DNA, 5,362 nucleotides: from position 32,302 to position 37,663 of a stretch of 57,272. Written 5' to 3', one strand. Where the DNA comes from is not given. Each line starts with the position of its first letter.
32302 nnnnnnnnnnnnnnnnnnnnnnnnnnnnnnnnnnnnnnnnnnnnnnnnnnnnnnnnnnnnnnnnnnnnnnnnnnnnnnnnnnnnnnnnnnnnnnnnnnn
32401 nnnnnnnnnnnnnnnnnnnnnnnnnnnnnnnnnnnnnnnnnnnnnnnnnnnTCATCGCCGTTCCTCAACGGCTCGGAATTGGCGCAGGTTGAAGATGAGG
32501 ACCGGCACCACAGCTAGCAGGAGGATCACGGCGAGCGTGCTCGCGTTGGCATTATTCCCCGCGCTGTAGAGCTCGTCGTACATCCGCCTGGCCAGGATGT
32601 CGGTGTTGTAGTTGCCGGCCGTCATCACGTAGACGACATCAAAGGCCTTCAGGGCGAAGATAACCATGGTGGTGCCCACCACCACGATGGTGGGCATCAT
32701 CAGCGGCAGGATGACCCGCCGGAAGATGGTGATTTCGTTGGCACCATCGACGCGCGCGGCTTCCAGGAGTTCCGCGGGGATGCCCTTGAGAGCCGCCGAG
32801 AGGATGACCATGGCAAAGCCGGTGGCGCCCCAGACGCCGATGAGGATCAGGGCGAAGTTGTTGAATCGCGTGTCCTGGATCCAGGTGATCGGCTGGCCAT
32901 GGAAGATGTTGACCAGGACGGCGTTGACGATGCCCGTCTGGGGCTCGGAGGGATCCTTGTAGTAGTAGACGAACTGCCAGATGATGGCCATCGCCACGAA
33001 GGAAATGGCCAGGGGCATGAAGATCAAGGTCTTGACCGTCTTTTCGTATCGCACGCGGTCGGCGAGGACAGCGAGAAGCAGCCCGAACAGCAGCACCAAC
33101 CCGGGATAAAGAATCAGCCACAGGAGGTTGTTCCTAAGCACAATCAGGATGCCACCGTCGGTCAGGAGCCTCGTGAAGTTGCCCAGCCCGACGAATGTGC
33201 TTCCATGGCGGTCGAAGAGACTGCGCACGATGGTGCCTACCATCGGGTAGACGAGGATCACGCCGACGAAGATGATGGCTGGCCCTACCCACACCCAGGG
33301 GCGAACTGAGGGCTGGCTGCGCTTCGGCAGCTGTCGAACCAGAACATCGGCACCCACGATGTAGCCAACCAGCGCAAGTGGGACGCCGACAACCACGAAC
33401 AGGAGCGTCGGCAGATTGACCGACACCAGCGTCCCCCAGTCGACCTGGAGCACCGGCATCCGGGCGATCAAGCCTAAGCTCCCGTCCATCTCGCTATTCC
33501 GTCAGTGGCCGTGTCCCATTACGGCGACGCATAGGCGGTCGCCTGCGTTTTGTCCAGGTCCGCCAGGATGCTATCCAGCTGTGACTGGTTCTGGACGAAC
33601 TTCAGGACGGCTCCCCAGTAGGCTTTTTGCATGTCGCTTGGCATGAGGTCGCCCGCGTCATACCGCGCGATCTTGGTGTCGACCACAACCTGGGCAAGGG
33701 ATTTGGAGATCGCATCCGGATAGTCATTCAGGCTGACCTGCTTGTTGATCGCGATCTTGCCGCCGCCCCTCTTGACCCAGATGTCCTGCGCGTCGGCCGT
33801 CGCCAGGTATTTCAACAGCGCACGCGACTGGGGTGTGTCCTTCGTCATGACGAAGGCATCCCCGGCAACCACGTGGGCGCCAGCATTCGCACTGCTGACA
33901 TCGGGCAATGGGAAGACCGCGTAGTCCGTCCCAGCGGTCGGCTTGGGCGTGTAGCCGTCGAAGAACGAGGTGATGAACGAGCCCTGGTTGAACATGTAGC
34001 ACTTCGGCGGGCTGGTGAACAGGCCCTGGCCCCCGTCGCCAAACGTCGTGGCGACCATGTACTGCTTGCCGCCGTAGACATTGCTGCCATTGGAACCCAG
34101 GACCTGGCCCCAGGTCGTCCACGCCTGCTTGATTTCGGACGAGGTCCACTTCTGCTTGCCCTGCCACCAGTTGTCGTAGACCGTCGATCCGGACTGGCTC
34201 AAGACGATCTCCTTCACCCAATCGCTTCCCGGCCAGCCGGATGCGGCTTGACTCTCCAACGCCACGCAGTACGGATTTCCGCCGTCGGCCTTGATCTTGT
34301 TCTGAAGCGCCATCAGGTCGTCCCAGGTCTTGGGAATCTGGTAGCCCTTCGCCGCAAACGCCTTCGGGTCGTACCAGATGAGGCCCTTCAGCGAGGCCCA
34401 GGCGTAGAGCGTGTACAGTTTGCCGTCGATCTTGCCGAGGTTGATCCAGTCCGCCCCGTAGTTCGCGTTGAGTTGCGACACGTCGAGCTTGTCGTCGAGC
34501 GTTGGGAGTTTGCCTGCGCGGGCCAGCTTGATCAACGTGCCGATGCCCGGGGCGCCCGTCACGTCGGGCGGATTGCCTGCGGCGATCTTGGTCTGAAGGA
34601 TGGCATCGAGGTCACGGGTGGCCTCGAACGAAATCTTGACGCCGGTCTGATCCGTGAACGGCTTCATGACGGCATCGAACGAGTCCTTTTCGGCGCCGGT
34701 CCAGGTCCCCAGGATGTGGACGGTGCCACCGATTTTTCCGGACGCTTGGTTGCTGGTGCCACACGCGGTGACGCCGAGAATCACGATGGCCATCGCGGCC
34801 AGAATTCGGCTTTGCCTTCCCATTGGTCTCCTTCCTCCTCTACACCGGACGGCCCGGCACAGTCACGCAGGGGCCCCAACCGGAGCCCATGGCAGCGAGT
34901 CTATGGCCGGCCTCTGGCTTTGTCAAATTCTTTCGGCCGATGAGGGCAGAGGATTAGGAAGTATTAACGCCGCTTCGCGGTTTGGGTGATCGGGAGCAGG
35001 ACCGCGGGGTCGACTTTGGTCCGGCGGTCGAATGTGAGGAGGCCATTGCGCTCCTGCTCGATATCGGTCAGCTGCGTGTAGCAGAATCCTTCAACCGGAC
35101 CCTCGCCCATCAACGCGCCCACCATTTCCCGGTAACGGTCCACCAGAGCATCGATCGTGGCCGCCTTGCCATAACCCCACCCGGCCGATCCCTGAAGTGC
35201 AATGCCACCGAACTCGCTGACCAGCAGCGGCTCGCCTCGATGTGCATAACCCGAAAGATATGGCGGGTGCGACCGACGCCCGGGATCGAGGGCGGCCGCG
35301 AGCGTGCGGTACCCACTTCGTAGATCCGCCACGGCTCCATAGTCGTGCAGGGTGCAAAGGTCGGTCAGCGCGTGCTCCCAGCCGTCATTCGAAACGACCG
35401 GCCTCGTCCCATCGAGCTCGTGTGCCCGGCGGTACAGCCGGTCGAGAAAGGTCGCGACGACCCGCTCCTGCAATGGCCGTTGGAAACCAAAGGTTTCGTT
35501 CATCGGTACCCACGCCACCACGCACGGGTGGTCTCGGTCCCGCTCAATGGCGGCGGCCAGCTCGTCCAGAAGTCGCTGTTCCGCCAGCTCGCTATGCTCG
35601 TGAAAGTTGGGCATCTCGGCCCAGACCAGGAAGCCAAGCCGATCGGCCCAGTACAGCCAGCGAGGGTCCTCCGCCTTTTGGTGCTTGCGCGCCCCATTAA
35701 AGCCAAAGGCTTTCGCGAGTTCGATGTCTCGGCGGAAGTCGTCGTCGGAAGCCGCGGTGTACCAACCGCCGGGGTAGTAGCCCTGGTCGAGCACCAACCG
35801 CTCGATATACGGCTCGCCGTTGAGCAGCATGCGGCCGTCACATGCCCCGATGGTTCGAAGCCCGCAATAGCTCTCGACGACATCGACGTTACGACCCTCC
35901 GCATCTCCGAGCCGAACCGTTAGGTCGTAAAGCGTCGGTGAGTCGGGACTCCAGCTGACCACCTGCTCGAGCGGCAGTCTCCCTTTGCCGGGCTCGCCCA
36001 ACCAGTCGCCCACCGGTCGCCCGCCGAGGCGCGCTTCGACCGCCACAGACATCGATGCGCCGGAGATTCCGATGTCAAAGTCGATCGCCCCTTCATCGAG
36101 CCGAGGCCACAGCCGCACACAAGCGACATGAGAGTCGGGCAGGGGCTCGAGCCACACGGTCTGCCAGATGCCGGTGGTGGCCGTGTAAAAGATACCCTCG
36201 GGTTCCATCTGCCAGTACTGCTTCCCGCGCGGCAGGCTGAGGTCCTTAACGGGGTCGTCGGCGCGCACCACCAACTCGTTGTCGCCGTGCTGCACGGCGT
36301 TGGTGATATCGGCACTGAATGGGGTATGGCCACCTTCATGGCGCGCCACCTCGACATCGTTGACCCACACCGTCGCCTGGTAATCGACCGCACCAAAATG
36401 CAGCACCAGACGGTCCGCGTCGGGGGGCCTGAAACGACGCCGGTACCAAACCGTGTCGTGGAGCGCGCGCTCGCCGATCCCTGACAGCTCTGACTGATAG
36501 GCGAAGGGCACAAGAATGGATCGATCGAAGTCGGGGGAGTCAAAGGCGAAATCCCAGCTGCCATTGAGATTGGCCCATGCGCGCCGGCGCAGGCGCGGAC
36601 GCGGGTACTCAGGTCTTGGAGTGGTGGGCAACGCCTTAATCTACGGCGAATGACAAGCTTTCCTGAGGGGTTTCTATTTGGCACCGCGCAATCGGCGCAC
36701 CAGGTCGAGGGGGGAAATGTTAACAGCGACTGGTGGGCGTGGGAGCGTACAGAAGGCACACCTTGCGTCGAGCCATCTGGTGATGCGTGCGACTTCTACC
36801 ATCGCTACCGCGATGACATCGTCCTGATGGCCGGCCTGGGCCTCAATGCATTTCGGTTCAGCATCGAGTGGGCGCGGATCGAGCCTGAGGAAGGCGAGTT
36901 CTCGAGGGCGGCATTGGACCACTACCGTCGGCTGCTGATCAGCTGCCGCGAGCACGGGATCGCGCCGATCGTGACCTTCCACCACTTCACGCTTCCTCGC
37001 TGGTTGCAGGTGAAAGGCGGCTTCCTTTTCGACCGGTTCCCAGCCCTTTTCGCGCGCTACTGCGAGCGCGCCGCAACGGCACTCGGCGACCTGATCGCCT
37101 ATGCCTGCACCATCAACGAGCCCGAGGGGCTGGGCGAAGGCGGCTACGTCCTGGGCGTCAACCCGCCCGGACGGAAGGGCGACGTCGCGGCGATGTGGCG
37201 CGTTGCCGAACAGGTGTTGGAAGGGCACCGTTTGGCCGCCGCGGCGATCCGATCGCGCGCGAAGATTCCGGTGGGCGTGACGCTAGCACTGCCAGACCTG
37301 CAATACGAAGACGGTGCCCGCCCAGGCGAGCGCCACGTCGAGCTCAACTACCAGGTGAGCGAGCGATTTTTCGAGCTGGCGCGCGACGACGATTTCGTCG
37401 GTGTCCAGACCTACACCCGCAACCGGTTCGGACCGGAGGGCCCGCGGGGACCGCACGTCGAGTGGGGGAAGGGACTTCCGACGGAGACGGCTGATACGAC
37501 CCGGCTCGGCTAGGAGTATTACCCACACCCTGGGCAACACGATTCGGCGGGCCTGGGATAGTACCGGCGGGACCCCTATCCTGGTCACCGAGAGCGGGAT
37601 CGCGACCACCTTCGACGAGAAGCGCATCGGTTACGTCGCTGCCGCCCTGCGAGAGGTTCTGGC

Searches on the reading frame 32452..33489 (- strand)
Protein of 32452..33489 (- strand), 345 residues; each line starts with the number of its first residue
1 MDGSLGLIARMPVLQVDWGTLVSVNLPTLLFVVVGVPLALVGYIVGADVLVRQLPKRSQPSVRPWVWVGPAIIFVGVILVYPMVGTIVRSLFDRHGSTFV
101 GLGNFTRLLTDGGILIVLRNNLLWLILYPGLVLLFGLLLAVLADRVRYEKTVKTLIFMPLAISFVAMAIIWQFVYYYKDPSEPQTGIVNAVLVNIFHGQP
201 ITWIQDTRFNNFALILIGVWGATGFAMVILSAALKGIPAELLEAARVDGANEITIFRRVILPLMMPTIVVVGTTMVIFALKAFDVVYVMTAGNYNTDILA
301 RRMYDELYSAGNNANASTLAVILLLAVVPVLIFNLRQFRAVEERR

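Call 52: search_protein_families(library=pfam, proteins=[window:32452-33489:-], max_evalue=0.001)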
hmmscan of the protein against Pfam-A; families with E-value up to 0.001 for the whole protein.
window:32452-33489:- (345 aa): 1 family
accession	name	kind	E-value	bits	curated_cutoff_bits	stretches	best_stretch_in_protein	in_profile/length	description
PF00528.27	BPD_transp_1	-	8.6e-23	81.5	26.4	1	133-333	2-172/184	Binding-protein-dependent transport system inner membrane component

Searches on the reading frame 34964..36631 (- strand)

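Call 53: search_protein_families(library=pfam, proteins=[window:34964-36631:-], max_evalue=0.001)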
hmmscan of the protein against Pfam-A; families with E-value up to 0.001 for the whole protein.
window:34964-36631:- (555 aa): 4 families
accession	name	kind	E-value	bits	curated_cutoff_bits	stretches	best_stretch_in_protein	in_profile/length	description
PF02836.23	Glyco_hydro_2_C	-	7.8e-12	45.4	21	1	295-435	34-182/302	Glycosyl hydrolases family 2, TIM barrel domain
PF22666.2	Glyco_hydro_2_N2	-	9.4e-11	42.5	27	1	59-129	48-122/167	Glycosyl hydrolase 2 galactose-binding domain-like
PF02837.24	Glyco_hydro_2_N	-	1.5e-10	41.7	28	1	51-124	57-133/169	Glycosyl hydrolases family 2, sugar binding domain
PF00703.27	Glyco_hydro_2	-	5e-07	30.9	23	1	218-259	69-109/109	Glycosyl hydrolases family 2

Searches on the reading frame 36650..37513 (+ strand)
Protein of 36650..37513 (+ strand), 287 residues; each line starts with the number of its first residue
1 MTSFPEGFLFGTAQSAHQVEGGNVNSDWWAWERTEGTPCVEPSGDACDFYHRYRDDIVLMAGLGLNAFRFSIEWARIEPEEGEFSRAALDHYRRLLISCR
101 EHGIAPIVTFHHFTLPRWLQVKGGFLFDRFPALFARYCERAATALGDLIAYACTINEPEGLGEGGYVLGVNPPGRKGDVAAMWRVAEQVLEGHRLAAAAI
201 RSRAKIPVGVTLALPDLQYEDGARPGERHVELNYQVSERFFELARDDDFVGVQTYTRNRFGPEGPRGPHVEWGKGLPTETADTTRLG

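Call 53: search_protein_families(library=pfam, proteins=[window:36650-37513:+], max_evalue=0.001)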
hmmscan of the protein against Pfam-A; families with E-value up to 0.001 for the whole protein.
window:36650-37513:+ (287 aa): 2 families
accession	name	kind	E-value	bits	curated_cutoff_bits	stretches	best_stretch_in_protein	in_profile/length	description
PF00232.24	Glyco_hydro_1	-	1.5e-47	162.6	22.6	1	3-241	4-249/453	Glycosyl hydrolase family 1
PF02449.21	Glyco_hydro_42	-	0.00067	19.5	21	0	53-120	12-77/376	Beta-galactosidase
